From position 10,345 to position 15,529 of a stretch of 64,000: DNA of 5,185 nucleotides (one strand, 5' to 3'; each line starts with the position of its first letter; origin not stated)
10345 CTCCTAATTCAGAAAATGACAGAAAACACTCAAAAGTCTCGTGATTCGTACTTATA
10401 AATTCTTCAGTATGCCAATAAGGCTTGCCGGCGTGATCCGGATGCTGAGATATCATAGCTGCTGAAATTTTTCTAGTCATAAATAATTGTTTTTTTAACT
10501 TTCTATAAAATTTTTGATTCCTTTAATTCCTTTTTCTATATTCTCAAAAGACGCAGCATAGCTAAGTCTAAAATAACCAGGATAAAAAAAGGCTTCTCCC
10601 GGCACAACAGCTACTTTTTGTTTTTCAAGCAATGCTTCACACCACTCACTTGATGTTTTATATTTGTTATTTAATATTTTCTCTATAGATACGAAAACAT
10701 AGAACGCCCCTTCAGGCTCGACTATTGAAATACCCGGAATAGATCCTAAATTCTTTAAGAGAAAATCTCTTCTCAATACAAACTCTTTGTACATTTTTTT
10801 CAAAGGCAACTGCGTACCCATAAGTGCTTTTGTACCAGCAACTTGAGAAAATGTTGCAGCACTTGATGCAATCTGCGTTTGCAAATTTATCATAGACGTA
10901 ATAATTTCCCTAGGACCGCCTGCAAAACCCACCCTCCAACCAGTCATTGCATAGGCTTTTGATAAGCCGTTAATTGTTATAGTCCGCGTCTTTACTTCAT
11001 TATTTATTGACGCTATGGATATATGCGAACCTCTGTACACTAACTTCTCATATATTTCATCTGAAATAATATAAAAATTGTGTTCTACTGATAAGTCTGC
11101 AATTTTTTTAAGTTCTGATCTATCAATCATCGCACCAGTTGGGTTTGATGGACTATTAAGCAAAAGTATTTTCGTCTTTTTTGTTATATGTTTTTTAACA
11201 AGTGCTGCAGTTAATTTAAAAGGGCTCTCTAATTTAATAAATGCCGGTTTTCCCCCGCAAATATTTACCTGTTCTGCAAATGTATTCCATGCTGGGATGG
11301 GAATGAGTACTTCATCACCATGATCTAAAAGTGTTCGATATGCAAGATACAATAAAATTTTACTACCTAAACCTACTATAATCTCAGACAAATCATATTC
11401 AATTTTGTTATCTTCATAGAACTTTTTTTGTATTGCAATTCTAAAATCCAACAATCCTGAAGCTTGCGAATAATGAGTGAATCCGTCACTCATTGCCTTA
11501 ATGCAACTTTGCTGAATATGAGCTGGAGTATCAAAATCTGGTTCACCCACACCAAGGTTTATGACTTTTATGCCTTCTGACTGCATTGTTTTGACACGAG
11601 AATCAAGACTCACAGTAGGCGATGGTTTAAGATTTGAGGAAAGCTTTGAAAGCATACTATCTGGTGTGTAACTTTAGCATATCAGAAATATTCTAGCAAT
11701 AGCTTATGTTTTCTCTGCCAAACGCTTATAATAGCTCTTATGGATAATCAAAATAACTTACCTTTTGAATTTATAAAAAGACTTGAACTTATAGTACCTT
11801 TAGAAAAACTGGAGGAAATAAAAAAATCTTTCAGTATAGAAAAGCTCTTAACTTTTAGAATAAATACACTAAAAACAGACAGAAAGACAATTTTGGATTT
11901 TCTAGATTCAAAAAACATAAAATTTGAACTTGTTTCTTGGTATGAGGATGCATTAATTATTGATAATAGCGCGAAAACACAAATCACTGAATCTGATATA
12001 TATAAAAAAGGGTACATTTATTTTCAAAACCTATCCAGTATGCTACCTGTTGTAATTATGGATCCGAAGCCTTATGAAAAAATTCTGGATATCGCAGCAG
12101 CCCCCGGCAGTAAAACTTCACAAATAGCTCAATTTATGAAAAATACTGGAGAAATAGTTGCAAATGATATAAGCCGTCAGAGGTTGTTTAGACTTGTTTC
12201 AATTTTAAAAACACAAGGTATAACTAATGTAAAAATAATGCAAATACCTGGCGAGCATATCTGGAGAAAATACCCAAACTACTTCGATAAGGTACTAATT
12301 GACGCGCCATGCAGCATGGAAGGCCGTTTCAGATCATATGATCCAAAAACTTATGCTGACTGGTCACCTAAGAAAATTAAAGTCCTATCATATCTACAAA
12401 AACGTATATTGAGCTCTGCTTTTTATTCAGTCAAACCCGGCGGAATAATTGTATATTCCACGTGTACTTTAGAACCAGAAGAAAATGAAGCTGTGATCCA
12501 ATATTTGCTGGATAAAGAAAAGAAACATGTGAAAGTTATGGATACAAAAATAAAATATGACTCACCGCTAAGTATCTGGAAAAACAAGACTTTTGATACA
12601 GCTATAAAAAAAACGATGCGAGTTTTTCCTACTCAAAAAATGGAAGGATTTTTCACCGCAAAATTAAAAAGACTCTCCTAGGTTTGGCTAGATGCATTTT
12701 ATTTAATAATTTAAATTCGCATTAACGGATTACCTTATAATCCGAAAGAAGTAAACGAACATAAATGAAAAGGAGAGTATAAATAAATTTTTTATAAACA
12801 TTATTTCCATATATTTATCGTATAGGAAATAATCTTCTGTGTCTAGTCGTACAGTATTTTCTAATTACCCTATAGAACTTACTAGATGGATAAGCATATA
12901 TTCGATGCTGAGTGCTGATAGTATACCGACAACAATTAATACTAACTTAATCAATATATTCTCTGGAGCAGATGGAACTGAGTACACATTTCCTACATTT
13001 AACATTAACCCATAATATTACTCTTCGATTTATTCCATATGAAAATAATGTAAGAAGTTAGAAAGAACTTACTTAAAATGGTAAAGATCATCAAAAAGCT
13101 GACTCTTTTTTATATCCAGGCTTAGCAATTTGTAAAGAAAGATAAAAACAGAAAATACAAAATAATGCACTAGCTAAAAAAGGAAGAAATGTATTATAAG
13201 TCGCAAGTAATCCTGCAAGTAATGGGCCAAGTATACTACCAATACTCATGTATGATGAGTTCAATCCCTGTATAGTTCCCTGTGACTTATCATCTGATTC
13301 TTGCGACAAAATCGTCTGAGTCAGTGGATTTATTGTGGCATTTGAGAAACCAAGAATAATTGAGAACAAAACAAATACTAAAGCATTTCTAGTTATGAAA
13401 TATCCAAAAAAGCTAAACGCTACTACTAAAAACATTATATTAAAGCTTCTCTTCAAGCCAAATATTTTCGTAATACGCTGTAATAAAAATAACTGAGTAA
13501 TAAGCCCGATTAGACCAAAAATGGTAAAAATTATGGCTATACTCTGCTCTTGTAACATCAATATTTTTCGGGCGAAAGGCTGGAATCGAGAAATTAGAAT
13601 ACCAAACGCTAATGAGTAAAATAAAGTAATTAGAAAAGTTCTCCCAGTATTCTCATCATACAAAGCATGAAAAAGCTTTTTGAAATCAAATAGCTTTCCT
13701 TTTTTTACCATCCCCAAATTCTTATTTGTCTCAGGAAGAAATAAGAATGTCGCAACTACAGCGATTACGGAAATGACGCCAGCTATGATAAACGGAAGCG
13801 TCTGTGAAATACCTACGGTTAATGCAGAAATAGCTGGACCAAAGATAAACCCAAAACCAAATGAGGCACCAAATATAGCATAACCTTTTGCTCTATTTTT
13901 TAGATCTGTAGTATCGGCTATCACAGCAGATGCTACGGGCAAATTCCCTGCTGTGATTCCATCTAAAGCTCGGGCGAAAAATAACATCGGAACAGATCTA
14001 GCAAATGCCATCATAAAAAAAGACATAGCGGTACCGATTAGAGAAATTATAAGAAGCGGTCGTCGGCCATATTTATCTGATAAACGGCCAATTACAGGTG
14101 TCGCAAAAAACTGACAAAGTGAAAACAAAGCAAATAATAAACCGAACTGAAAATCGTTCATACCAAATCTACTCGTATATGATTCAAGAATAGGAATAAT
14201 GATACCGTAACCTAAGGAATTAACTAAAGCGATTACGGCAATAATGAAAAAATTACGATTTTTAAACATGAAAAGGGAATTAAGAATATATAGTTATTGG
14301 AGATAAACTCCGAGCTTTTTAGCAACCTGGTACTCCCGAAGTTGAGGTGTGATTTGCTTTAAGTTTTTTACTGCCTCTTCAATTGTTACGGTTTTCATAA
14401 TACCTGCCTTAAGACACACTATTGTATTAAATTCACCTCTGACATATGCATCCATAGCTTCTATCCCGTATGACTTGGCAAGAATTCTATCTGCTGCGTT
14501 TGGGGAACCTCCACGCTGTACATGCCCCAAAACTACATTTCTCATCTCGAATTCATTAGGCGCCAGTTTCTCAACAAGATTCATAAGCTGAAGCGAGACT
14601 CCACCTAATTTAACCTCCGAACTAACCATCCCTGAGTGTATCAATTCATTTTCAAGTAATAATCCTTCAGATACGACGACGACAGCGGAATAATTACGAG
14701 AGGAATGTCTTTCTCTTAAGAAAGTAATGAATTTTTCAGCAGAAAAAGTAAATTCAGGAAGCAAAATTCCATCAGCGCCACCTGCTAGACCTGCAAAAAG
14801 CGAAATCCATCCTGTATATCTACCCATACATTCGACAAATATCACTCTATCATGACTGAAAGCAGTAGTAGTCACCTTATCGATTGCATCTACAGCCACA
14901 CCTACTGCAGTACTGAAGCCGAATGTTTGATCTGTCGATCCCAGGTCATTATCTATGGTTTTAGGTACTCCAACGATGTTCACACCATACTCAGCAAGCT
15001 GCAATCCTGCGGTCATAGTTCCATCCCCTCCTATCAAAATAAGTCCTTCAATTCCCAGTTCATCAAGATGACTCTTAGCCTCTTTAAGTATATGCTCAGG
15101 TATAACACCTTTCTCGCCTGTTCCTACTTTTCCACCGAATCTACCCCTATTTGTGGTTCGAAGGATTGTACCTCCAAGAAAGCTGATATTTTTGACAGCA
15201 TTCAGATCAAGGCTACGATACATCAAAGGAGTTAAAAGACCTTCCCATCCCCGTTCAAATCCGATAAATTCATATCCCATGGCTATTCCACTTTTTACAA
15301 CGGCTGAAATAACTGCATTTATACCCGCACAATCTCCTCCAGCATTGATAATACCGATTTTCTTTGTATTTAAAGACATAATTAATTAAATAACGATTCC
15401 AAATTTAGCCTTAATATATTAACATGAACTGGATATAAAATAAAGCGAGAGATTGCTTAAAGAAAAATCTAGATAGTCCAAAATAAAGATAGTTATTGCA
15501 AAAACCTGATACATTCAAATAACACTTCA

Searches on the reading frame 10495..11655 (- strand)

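Call 101: search_protein_families(library=pfam, proteins=[window:10495-11655:-], max_evalue=0.00001)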
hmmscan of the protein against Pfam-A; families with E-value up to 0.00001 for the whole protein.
window:10495-11655:- (386 aa): 2 families
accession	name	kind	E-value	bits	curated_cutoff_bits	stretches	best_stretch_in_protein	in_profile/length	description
PF00155.27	Aminotran_1_2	-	2.3e-68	231.5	19.7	1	30-378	2-359/361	Aminotransferase class I and II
PF01041.23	DegT_DnrJ_EryC1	-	8.8e-06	25.6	19.8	0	110-199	61-145/360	DegT/DnrJ/EryC1/StrS aminotransferase family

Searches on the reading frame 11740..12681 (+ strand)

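Call 101: search_protein_families(library=pfam, proteins=[window:11740-12681:+], max_evalue=0.00001)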
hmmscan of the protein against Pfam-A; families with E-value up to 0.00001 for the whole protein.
window:11740-12681:+ (313 aa): 5 families
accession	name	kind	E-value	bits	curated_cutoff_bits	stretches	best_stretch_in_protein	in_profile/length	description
PF01189.24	Methyltr_RsmB-F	-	6.1e-49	166.8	27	1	105-310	2-199/199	16S rRNA methyltransferase RsmB/F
PF17125.10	Methyltr_RsmF_N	-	4.9e-09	36.9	34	1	7-97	1-85/86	N-terminal domain of 16S rRNA methyltransferase RsmF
PF13847.12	Methyltransf_31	-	2.1e-07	31.2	27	1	113-252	5-118/145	Methyltransferase domain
PF22458.1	RsmF-B_ferredox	-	3e-07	30.9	27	1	11-78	5-71/74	Methyltr_RsmF/B-like, ferredoxin-like domain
PF01728.25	FtsJ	-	7.7e-07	29.6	24.1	1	113-272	23-167/181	FtsJ-like methyltransferase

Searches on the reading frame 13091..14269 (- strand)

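Call 66: search_protein_families(library=pfam, proteins=[window:13091-14269:-], max_evalue=0.00001)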
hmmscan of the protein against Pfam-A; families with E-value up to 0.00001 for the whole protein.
window:13091-14269:- (392 aa): 4 families
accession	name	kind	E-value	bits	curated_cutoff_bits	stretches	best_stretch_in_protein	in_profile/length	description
PF07690.21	MFS_1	-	5.4e-60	203.6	33.4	2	11-189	2-183/347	Major Facilitator Superfamily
PF12832.13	MFS_1_like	-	2.3e-15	57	25.2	1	22-358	16-365/373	MFS_1 like family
PF00083.30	Sugar_tr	-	2.6e-13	50.1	22.3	1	38-185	44-198/452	Sugar (and other) transporter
PF13347.12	MFS_2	-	1.2e-12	47.6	27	1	1-154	220-379/427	MFS/sugar transport protein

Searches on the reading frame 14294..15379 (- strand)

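Call 66: search_protein_families(library=pfam, proteins=[window:14294-15379:-], max_evalue=0.00001)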
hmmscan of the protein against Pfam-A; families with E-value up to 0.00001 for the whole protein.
window:14294-15379:- (361 aa): 1 family
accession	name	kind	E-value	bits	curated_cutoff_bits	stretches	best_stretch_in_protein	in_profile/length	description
PF00365.25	PFK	-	2.1e-85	286.9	30.9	1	7-311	1-276/277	Phosphofructokinase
